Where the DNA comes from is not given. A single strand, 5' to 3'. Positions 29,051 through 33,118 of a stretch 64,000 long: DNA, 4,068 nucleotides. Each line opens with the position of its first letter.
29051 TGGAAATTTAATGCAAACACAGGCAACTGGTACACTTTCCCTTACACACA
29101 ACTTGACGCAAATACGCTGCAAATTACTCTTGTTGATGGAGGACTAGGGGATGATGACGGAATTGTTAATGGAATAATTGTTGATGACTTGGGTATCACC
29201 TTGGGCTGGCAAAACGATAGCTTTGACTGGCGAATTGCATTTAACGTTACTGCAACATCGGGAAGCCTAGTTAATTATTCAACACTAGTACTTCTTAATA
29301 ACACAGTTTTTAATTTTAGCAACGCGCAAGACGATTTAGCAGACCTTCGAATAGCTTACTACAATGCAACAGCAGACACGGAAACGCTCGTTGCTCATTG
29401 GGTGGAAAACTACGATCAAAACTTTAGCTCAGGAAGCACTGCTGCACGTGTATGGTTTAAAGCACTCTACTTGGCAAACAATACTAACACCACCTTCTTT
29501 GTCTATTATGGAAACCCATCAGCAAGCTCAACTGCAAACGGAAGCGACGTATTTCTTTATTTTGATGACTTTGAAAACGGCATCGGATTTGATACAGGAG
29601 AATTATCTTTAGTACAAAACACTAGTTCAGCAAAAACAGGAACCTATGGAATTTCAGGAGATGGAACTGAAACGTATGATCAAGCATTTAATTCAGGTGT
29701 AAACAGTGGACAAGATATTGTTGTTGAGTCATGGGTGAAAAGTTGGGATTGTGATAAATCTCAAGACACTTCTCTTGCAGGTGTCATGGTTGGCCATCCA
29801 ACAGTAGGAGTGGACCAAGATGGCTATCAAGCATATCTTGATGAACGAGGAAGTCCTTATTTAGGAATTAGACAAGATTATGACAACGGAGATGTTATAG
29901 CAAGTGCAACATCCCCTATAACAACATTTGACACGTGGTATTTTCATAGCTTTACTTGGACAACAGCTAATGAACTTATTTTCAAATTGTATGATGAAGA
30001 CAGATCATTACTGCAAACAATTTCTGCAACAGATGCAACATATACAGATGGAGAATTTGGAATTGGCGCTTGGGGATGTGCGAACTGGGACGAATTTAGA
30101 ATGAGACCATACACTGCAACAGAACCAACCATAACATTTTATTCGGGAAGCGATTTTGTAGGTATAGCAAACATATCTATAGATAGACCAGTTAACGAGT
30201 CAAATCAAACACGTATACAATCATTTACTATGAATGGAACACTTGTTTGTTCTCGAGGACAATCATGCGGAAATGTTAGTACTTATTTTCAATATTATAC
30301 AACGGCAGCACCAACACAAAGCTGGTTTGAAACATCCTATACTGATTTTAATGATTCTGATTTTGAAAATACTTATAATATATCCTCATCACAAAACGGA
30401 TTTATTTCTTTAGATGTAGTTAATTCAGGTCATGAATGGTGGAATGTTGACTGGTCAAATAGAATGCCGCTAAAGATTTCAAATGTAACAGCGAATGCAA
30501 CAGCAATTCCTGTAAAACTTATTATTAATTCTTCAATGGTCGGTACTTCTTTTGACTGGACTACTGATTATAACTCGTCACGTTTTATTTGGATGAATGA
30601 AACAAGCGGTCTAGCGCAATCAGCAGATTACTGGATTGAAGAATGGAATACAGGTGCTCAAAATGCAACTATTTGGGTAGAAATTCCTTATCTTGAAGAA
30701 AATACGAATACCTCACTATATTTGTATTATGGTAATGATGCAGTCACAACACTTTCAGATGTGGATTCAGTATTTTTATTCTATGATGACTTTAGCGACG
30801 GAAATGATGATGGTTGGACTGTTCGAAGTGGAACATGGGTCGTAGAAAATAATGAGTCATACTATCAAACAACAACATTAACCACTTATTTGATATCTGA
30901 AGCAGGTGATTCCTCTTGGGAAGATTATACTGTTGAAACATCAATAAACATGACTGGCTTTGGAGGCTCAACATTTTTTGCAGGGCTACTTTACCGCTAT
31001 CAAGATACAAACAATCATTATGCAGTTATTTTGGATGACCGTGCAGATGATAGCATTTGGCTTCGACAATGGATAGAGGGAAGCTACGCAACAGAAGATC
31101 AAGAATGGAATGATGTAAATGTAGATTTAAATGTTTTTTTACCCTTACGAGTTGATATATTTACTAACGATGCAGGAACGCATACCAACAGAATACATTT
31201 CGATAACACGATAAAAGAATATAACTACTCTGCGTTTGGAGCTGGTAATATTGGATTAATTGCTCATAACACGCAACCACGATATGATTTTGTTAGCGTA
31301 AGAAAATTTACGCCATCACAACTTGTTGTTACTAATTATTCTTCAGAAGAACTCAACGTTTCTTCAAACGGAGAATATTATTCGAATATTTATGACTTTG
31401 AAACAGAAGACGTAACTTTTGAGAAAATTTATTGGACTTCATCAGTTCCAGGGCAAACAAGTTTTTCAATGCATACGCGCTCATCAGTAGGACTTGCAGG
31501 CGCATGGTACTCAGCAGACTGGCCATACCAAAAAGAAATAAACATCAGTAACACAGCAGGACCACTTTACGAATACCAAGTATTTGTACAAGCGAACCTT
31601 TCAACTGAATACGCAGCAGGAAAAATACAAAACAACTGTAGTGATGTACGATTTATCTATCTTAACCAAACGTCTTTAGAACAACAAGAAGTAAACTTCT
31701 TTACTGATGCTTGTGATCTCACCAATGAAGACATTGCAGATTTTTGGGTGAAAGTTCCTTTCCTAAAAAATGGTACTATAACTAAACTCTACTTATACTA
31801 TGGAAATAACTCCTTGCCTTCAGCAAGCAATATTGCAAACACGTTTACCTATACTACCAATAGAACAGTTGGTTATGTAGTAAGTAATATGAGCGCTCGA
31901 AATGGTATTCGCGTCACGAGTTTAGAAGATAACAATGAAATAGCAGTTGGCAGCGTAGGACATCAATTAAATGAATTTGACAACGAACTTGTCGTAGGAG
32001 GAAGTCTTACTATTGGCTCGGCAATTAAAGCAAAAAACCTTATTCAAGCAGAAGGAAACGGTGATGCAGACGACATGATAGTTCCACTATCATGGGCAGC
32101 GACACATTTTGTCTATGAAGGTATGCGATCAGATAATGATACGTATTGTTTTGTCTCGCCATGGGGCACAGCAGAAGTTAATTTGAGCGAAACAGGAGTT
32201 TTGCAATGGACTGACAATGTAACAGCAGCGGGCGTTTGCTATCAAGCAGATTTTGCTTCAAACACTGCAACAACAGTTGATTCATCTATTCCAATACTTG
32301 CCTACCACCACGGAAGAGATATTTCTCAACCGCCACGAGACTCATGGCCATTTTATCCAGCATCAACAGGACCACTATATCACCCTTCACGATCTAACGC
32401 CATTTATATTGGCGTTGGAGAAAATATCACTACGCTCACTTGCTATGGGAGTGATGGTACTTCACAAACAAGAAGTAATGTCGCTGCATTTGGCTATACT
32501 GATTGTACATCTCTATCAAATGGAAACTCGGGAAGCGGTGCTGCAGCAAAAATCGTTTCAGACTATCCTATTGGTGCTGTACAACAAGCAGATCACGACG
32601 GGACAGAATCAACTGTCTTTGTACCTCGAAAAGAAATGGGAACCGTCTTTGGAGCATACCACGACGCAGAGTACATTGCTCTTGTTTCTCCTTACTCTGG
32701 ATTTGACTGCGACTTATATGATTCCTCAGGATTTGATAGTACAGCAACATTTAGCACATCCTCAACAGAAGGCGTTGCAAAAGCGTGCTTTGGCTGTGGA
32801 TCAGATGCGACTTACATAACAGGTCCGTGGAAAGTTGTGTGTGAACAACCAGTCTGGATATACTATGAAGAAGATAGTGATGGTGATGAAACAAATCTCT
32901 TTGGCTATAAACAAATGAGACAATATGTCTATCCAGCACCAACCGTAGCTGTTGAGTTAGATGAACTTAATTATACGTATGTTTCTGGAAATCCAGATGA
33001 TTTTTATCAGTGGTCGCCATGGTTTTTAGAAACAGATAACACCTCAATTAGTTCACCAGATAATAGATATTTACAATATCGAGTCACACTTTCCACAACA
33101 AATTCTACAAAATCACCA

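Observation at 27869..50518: Single uninterrupted 22.6-kb ORF encoding a 7,549-aa modular surface glycoprotein with six DUF2341-like/LamG-like modules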

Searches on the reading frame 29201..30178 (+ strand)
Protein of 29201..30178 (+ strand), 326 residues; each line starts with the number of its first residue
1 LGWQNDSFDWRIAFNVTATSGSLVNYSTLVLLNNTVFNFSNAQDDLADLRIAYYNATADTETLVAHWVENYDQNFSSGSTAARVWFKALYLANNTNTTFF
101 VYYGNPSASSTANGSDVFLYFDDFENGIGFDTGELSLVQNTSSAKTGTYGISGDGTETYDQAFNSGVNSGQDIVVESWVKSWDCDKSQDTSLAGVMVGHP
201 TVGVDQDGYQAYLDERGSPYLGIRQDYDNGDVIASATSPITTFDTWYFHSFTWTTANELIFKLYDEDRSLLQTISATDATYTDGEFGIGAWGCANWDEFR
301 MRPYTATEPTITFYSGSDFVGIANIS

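Call 31: search_protein_families(library=pfam, proteins=[window:29201-30178:+], max_evalue=1)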
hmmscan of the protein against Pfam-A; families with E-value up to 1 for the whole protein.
window:29201-30178:+ (326 aa): 2 families
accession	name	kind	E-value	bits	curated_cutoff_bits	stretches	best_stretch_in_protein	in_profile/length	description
PF10102.14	DUF2341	-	7.1e-15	55.7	23.4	1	46-126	2-73/84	Domain of unknown function (DUF2341)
PF01060.29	TTR-52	-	0.22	12.6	24.9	0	259-293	14-48/79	Transthyretin-like family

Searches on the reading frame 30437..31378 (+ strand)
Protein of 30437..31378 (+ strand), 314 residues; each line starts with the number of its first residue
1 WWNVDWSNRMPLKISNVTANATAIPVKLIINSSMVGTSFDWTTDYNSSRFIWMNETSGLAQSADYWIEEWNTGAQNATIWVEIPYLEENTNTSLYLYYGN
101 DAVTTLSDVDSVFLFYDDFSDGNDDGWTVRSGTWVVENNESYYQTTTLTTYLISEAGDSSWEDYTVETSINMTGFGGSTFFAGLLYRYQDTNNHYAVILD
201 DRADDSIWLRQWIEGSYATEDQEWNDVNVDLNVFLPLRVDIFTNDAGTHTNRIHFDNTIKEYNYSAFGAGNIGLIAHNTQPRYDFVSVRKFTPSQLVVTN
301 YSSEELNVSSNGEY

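Call 31: search_protein_families(library=pfam, proteins=[window:30437-31378:+], max_evalue=1)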
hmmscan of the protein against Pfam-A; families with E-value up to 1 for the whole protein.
window:30437-31378:+ (314 aa): 2 families
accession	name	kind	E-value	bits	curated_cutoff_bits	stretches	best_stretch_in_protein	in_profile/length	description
PF10102.14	DUF2341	-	6.4e-18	65.4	23.4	1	63-128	15-82/84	Domain of unknown function (DUF2341)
PF24448.1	T4_y05I_C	-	0.12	13.2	27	1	70-114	4-50/69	y05I-like putative transcription factor C-terminal domain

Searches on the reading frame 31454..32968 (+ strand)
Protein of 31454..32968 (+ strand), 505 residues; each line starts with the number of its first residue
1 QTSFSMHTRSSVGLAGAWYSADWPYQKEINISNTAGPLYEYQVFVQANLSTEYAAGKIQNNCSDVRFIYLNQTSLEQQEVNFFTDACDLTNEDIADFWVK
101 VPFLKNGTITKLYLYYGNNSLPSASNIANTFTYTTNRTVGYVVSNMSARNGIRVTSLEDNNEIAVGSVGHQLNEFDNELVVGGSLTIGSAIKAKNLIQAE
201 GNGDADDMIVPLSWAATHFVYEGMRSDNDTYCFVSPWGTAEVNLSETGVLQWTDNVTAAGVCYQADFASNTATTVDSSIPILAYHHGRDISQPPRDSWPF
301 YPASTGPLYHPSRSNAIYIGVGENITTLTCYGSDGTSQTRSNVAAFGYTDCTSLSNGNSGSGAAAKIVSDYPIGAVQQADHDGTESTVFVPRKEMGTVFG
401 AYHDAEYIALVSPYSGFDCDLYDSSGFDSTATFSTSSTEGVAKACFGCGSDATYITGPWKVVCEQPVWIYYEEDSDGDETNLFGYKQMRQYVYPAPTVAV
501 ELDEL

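Call 17: find_homologous_proteins(query=window:31454-32968:+, max_evalue=0.00001)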
Query window:31454-32968:+ (505 aa): 8 proteins with E <= 0.00001 among 7699 candidates.
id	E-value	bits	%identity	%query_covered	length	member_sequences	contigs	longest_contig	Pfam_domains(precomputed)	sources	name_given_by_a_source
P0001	6.5e-116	407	43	97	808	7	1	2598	PF10102.15,PF19077.7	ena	-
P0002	4.5e-113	397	44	89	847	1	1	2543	PF10102.15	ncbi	ncbi:MAG: hypothetical protein DRN25_07635, partial [Thermoplasmata archaeon]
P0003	6.1e-102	360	42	95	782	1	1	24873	PF07963.18,PF13385.14,PF10102.15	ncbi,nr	ncbi:MAG: DUF2341 domain-containing protein [Chloroflexota bacterium]|nr:DUF2341 domain-containing p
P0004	9.3e-90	320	41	90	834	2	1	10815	PF13385.14,PF10102.15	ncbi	-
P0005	1.7e-89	319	40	87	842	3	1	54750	PF13385.14,PF10102.15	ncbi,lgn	ncbi:MAG: DUF2341 domain-containing protein [Nanoarchaeota archaeon]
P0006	7.8e-80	287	38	85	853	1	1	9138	PF13385.14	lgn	-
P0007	4.2e-78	282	39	88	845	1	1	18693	PF13385.14,PF10102.15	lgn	-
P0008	1.5e-23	102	28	93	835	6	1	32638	PF10102.15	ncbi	-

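Call 27: search_solved_structures(query=A1, max_evalue=1)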
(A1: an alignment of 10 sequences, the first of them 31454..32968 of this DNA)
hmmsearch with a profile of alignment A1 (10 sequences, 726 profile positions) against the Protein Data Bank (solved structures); distinct sequences matched with E-value up to 1: 0.

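Call 28: find_homologous_proteins(query=A1, max_evalue=0.00001)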
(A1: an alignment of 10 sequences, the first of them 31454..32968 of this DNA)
Query A1 (10 sequences) (505 aa, profile of the alignment): 12 proteins with E <= 0.00001 among 8000 candidates.
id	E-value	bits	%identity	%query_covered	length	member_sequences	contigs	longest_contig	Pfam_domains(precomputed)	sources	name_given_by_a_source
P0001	8.5e-276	936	43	97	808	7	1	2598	PF10102.15,PF19077.7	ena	-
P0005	1.3e-267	908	40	87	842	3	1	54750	PF13385.14,PF10102.15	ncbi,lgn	ncbi:MAG: DUF2341 domain-containing protein [Nanoarchaeota archaeon]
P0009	3.9e-265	900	44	97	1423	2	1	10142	PF10102.15,PF01835.26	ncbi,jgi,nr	ncbi:MAG: hypothetical protein DRN00_00345 [Thermoplasmata archaeon]|nr:MAG: hypothetical protein DR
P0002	4.5e-260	884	44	89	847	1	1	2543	PF10102.15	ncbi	ncbi:MAG: hypothetical protein DRN25_07635, partial [Thermoplasmata archaeon]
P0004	1.6e-250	852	41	90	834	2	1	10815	PF13385.14,PF10102.15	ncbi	-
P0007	1.7e-246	839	39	88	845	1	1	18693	PF13385.14,PF10102.15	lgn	-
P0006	9.9e-246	836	38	85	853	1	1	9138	PF13385.14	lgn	-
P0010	1.1e-233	796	43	97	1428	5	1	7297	PF10102.15,PF01835.26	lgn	-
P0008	1.1e-212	727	28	93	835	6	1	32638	PF10102.15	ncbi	-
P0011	1.2e-124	436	36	97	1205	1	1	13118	PF13205.13,PF10102.15,PF13860.13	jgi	-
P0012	3.6e-10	57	27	23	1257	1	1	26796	PF10102.15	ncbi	-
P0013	4.2e-10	57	34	21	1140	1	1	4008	PF13385.14,PF10102.15,PF00082.28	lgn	-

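Call 34: find_encoding_contigs(protein=P0005, flank=10000, max_places=2)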
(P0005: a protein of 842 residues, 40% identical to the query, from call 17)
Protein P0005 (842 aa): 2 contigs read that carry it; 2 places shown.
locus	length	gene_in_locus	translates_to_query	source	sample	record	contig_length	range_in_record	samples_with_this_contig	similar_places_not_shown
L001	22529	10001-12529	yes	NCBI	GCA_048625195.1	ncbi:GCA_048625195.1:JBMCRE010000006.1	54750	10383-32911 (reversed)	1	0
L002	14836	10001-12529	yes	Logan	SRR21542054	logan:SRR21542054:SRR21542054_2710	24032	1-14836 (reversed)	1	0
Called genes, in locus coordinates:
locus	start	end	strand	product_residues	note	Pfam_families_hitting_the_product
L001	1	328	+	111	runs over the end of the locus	PF04981:NMD3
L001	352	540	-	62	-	PF06348:DUF1059 (weak)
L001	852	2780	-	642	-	PF00270:DEAD (faint), PF04851:ResIII, PF17757:UvrB_inter, PF27431:UvrB_3rd, PF00271:Helicase_C, PF12344:UvrB, PF02151:UVR (weak)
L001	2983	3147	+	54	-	PF24434:DUF7557 (weak)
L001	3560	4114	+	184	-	-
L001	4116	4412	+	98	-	-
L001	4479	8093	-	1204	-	PF02463:SMC_N, PF13175:AAA_15 (weak), PF13304:AAA_21 (faint), PF13476:AAA_23, PF06470:SMC_hinge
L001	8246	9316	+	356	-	PF05377:FlaC_arch, PF04659:Arch_fla_DE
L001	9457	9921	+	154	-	PF01917:Flagellin_arch-type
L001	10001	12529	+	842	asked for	PF13385:Laminin_G_3, PF10102:DUF2341 (weak)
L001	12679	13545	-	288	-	PF14257:DUF4349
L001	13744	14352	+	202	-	PF01909:NTP_transf_2, PF18765:Polbeta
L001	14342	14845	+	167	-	-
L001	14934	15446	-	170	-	PF04307:YdjM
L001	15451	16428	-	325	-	PF04055:Radical_SAM, PF13353:Fer4_12 (faint)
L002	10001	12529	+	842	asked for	PF13385:Laminin_G_3, PF10102:DUF2341 (weak)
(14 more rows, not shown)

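Call 37: predict_structure(alignment_id=A2)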
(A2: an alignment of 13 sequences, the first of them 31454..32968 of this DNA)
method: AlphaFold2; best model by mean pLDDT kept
length: 505 residues; sequences in the alignment: 13
mean_pLDDT: 83.0   pTM: 0.85
mean pLDDT of the five models: 83.0, 82.9, 82.3, 81.6, 81.5
residues with pLDDT >= 90: 208; 70-90: 214; 50-70: 64; < 50: 19
segments of 3 or more residues with pLDDT < 50: 1-16, 503-505
pLDDT, mean of each block of 10 residues (from residue 1): 33 47 84 86 82 63 88 85 74 79 88 88 90 93 87 92 93 94 89 92 61 84 78 94 93 95 85 93 81 71 92 89 92 92 88 88 93 87 78 90 88 87 82 65 90 89 90 69 85 75 46
secondary structure, 60 per line:
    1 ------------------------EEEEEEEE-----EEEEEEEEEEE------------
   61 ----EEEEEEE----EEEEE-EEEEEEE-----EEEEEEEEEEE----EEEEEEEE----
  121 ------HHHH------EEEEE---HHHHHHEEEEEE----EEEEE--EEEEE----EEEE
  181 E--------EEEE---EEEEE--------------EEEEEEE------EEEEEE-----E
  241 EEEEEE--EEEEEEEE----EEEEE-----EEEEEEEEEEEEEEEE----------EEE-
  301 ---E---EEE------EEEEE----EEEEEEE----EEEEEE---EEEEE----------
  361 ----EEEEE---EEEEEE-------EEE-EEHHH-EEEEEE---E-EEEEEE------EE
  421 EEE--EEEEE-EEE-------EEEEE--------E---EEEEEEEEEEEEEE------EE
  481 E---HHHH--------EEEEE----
elements in order: E25-32 E38-48 E65-71 E76-80 E82-88 E94-104 E109-116 H127-130 E137-141 H145-150 E151-156 E161-165 E168-172 E177-181 E190-193 E197-201 E216-222 E229-234 E240-246 E249-256 E261-265 E271-286 E297-299 E308-310 E317-321 E326-332 E337-342 E346-350 E365-369 E373-378 E386-388 E396-401 E407-412 E419-423 E426-430 E432-434 E442-446 E459-472 E479-481 H485-488 E497-501

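Call 49: find_related_loci(query=A2, collection=genome_contigs, flank=10000)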
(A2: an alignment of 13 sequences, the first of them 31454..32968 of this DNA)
Query A2 (505 aa) in genome_contigs; peptide patterns used: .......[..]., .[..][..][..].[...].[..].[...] (x = any residue, [..] = any of these).
161 stretches matched a pattern; 31 encode a relative of the query (tblastn E <= 1e-3); 30 distinct loci.
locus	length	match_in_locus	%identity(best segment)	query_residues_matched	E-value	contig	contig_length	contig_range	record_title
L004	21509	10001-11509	54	1-504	2e-176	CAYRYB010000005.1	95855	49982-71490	MAG TPA_asm: uncultured Methanosarcinales archaeon isolate binchicken_co164_146 genome assembly, contig: NODE_8_length_9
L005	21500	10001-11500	47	2-505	4e-142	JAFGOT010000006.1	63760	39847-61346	MAG: Candidatus Woesearchaeota archaeon isolate Zod_Metabat.644 k87_1720103, whole genome shotgun sequence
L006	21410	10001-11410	44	25-499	1e-125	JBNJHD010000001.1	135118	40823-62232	MAG: Nanobdellota archaeon isolate Y22_14dBSe1.bin.74 NODE_13_length_135118_cov_16.286804, whole genome shotgun sequence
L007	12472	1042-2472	43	18-505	2e-124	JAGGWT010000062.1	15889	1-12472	MAG: Thermoplasmata archaeon isolate AUK133 PB_MBMC_087_c_000000000057, whole genome shotgun sequence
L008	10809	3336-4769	43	18-505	6e-114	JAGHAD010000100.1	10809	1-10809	MAG: Thermoplasmata archaeon isolate AUK221 PB_MBMC_175_c_000000000020, whole genome shotgun sequence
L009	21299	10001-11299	40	61-501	2e-96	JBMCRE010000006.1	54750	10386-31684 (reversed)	MAG: Nanoarchaeota archaeon isolate D1M07_82 NODE_107_length_54750_cov_14.581735, whole genome shotgun sequence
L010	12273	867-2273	40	18-499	3e-95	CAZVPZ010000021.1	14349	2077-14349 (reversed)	MAG TPA_asm: uncultured archaeon isolate SRP185896_co1_382 genome assembly, contig: NODE_2645_length_14349_cov_7.692179,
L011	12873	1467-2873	40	18-499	6e-95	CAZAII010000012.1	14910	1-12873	MAG TPA_asm: uncultured archaeon isolate SRP185896_co1_405 genome assembly, contig: NODE_2433_length_14910_cov_7.622619,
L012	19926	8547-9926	42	23-500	3e-108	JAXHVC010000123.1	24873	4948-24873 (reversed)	MAG: Chloroflexota bacterium isolate MAG67_tar_biofilm MAG67_123, whole genome shotgun sequence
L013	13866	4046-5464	37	18-501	4e-89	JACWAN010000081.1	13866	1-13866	MAG: Candidatus Woesearchaeota archaeon isolate A_NAN_12 k141_327296, whole genome shotgun sequence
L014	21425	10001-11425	36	18-501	6e-86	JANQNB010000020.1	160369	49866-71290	MAG: Candidatus Nanoarchaeia archaeon isolate PL23a_bin.69 k99_1815659, whole genome shotgun sequence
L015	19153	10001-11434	43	18-504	1e-123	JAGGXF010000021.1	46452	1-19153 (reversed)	MAG: Candidatus Aenigmatarchaeota archaeon isolate AUK145 PB_MBMC_099_c_000000000026, whole genome shotgun sequence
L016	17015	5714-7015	36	64-501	2e-78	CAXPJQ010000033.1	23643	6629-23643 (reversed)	MAG: Bdellovibrionales bacterium isolate 02um_A1B0718_5.38 genome assembly, contig: k127_243393, whole genome shotgun se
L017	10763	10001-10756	42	17-269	7e-65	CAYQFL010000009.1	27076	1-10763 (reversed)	MAG TPA_asm: uncultured Methanosarcinales archaeon isolate binchicken_co256_894 genome assembly, contig: NODE_3037_lengt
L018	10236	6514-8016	31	1-505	3e-62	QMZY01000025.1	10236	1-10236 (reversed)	MAG: Candidatus Aenigmatarchaeota archaeon isolate B30_G1 B30_Guay1_scaffold_02703, whole genome shotgun sequence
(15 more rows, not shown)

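Call 96: fold_search(model_id=the predicted structure, library=pdb)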
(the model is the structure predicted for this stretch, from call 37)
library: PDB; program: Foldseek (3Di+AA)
matches with E <= 10: 842; with E <= 0.001: 0
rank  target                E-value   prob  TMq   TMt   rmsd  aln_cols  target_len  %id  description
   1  5x7o_A                1.0e-02  0.12  0.12  0.06  24.6       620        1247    7  Crystal structure of Paenibacillus sp. 598K alpha-1,6-glucosyltransferase (released 2017-07-26)
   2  6qe7_A                1.5e-02  0.21  0.12  0.19  20.4       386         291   10  anti-sigma factor domain-containing protein (released 2019-06-12)
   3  6yg8_D                1.6e-02  0.12  0.10  0.09  22.7       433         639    7  Cryo-EM structure of a BcsB pentamer in the context of an assembled Bcs macrocomplex (released 2021-02-24)
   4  7mrn_B                1.9e-02  0.08  0.09  0.13  23.4       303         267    9  Mouse CNTN5 APP complex (released 2022-01-05)
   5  9fmt_F                2.5e-02  0.11  0.10  0.08  22.8       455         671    7  Cryo-EM structure of the BcsB hexameric crown from the E. coli cellulose secretion macrocomplex (released 2024-10-16)
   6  7w7i_G                2.5e-02  0.06  0.09  0.12  25.2       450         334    8  Crystal Structure of shaft pilin PitB from pilus islet-2 of Streptococcus oralis (released 2022-06-01)
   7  6qe7_B                2.7e-02  0.14  0.12  0.18  19.9       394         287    9  anti-sigma factor domain-containing protein (released 2019-06-12)
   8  5b4x_C                3.0e-02  0.05  0.10  0.08  29.6       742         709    7  Crystal structure of the ApoER2 ectodomain in complex with the Reelin R56 fragment (released 2017-04-26)
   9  6qe7_C                3.3e-02  0.15  0.12  0.19  19.8       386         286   10  anti-sigma factor domain-containing protein (released 2019-06-12)
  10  8x80_A                3.7e-02  0.08  0.14  0.10  33.8       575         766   10  Structure of leptin-LepR trimer with a small gap (released 2024-08-07)
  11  7dm0_A                3.9e-02  0.25  0.10  0.25  16.6       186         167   14  Biofilm associated protein - C region (released 2021-12-15)
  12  6t1d_A                4.3e-02  0.21  0.12  0.16  16.6       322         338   11  Pleurotus Ostreatus Lectin (POL), compelx with melibiose (released 2020-02-19)
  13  5fmv_B                4.5e-02  0.06  0.08  0.11  38.1       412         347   10  Crystal structure of human CD45 extracellular region, domains d1-d4 (released 2016-03-23)
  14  8d82_A                4.8e-02  0.08  0.11  0.10  32.1       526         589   10  Cryo-EM structure of human IL-6 signaling complex in detergent: model containing full extracellular domains (released 2023-03-29)
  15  2yn5_B                5.6e-02  0.12  0.11  0.17  24.1       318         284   11  Structural insight into the giant calcium-binding adhesin SiiE: implications for the adhesion of Salmonella enterica t (released 2013-04-03)
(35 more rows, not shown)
